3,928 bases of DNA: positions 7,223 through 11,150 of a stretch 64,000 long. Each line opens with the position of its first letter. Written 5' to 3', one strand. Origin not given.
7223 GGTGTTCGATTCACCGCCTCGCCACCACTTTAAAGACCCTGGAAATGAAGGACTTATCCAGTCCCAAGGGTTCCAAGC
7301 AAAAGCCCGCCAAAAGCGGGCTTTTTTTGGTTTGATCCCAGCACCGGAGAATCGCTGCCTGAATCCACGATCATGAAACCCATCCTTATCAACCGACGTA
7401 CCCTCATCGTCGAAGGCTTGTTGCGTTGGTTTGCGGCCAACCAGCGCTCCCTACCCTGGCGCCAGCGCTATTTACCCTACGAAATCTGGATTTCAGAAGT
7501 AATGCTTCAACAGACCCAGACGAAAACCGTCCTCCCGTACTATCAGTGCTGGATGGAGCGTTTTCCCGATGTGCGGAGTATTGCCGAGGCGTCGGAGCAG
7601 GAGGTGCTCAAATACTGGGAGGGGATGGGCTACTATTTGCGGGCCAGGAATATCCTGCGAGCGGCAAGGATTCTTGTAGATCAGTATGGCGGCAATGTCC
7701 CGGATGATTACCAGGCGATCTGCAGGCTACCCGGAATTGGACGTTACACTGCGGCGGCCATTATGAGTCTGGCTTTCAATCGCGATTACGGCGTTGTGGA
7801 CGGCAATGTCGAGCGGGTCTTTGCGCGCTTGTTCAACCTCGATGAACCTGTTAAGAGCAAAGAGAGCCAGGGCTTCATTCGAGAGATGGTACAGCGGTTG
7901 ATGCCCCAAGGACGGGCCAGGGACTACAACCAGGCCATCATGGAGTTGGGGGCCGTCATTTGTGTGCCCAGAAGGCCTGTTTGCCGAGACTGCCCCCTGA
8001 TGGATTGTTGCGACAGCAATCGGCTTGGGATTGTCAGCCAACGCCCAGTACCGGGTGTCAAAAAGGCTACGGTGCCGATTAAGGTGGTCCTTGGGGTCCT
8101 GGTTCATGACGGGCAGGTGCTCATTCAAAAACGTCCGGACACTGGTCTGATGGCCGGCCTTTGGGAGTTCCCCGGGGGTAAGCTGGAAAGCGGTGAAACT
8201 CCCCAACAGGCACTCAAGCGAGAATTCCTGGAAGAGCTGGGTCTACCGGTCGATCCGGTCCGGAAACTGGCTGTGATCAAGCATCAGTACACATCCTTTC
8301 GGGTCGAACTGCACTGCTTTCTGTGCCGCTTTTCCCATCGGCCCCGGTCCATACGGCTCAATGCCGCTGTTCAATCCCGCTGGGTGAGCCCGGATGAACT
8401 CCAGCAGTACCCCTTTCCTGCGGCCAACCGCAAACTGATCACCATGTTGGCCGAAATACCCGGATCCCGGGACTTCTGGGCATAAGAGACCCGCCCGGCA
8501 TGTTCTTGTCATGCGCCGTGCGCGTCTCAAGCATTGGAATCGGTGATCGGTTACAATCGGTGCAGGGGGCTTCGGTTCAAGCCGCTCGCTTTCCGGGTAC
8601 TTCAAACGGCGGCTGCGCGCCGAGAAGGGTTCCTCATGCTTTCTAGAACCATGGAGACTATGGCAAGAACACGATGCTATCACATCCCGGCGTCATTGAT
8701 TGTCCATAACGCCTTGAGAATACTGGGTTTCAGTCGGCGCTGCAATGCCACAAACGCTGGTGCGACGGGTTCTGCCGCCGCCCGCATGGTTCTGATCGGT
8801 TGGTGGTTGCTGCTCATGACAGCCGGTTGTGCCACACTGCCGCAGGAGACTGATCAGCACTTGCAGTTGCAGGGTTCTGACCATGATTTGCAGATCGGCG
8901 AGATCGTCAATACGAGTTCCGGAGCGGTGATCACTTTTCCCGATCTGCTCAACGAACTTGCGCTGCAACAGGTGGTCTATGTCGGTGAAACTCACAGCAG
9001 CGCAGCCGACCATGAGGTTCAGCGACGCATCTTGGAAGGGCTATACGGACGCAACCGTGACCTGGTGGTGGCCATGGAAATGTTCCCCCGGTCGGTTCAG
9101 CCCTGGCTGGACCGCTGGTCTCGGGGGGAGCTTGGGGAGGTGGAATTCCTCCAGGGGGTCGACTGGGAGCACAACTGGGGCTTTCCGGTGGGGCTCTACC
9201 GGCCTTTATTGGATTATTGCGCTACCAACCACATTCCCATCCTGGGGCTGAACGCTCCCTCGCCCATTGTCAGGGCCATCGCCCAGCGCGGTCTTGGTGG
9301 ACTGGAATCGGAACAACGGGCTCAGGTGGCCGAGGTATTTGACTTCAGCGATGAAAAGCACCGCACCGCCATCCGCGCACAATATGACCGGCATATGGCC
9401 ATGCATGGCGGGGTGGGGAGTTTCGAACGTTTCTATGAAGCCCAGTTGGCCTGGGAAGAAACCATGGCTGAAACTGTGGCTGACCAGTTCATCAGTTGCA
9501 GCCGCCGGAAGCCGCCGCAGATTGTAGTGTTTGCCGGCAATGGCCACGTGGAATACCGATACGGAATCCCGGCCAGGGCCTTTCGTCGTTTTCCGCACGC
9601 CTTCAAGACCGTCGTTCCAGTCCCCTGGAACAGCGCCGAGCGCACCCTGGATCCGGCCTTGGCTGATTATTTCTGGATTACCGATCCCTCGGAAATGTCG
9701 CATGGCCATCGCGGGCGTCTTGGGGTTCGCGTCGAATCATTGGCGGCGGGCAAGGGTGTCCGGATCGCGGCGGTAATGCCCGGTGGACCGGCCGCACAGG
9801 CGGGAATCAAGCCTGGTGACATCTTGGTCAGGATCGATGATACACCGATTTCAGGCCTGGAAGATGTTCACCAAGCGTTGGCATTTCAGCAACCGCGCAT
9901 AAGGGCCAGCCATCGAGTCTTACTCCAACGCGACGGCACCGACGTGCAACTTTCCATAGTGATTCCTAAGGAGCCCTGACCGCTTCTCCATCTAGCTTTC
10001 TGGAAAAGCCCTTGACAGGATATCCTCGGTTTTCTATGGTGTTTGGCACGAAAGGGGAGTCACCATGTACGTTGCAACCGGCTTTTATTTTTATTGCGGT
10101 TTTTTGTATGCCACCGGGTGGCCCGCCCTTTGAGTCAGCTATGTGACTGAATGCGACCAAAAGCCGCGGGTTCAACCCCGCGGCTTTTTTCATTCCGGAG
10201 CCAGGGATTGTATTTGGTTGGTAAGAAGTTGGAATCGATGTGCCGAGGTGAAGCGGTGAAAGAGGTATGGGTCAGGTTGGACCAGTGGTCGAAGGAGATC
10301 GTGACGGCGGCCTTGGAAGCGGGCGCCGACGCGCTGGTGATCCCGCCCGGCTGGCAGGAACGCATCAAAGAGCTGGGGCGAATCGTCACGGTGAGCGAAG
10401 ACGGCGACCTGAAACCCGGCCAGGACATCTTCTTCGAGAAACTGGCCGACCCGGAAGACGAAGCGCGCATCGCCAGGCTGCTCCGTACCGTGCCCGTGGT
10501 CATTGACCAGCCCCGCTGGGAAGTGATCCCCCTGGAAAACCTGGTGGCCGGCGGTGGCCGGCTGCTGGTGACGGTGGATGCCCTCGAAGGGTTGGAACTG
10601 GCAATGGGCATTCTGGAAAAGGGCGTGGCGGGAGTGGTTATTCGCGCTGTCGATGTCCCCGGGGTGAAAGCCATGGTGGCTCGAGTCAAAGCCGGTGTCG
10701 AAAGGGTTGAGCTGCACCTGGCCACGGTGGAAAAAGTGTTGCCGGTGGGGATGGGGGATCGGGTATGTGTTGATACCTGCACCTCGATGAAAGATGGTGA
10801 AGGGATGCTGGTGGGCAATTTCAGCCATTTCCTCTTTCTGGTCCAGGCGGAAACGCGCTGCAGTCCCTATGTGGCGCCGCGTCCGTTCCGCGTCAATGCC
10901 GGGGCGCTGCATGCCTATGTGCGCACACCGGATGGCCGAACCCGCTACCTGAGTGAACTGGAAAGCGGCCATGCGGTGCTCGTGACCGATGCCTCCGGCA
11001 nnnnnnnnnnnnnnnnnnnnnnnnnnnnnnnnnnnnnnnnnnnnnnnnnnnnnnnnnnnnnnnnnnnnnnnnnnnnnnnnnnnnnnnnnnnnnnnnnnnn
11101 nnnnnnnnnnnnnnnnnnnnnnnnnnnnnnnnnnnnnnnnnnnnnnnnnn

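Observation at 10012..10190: Aromatic-rich leader peptide plus terminator: candidate ribosome-mediated attenuator for an aro/pheA operon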

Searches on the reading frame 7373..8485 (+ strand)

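Call 9: search_protein_families(library=pfam, proteins=[window:7373-8485:+])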
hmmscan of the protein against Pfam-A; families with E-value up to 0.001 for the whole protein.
window:7373-8485:+ (370 aa): 4 families
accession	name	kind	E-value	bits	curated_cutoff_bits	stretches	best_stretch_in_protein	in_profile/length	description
PF14815.12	NUDIX_4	-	1.2e-33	115.7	35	1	241-357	3-112/113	NUDIX domain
PF00730.31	HhH-GPD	-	6.1e-22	78.5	26.2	1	40-164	1-97/108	HhH-GPD superfamily base excision DNA repair protein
PF00293.34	NUDIX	-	2.3e-21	76.6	21.1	1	239-356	5-131/134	NUDIX domain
PF00633.29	HHH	-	1.7e-05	24.9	24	1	105-132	2-29/30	Helix-hairpin-helix motif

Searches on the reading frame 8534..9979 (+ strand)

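Call 9: search_protein_families(library=pfam, proteins=[window:8534-9979:+])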
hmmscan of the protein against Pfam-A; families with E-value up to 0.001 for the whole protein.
window:8534-9979:+ (481 aa): 4 families
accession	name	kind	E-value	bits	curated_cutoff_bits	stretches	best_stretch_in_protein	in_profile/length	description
PF04187.18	Cofac_haem_bdg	-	4.7e-60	203.6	27.7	1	138-348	1-212/213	Haem-binding uptake, Tiki superfamily, ChaN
PF17820.7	PDZ_6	-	8.7e-13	48.2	27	1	411-450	2-41/54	PDZ domain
PF13180.12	PDZ_2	-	1.5e-12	48.1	27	1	394-475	1-78/80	PDZ domain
PF00595.29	PDZ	-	2.3e-11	44.3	23.2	1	391-453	7-71/81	PDZ domain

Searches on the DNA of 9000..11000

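Call 6: search_rna_families(source=window, start=9000, end=11000, threshold=evalue, max_evalue=10)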
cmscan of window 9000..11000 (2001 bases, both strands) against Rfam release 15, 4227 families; matches with E-value up to 10: 5.
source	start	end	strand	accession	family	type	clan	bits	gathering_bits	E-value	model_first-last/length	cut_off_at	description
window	10118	10190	+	RF02057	STnc40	Gene; sRNA;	-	18.9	45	4.6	1-70/70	no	Salmonella enterica sRNA STnc40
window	10542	10590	-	RF01519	CC0196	Gene; sRNA;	-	18.2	35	0.44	1-58/58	no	Caulobacter sRNA CC0196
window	10110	10190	+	RF01394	isrK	Gene; sRNA;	-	16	50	1.8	1-77/77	no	isrK Hfq binding RNA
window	10091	10190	+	RF02552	RcsR1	Gene; sRNA;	-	15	60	8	1-96/96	no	RcsR1 sRNA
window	9218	9289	+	RF00457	IRES_mnt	Cis-reg; IRES;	-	11.1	100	8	75-178/203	no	Mnt IRES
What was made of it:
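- On Rfam leader families (Phe_leader, Trp_leader, His_leader, Leu_leader, Thr_leader): No leader family appears even at E <= 10 in 9000-11000 (call 6).
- On T-box leaders: No T-box hit at E <= 10 (call 6).
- Weak sub-threshold Rfam hits to Hfq-type sRNAs are driven by the terminator (call 6).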
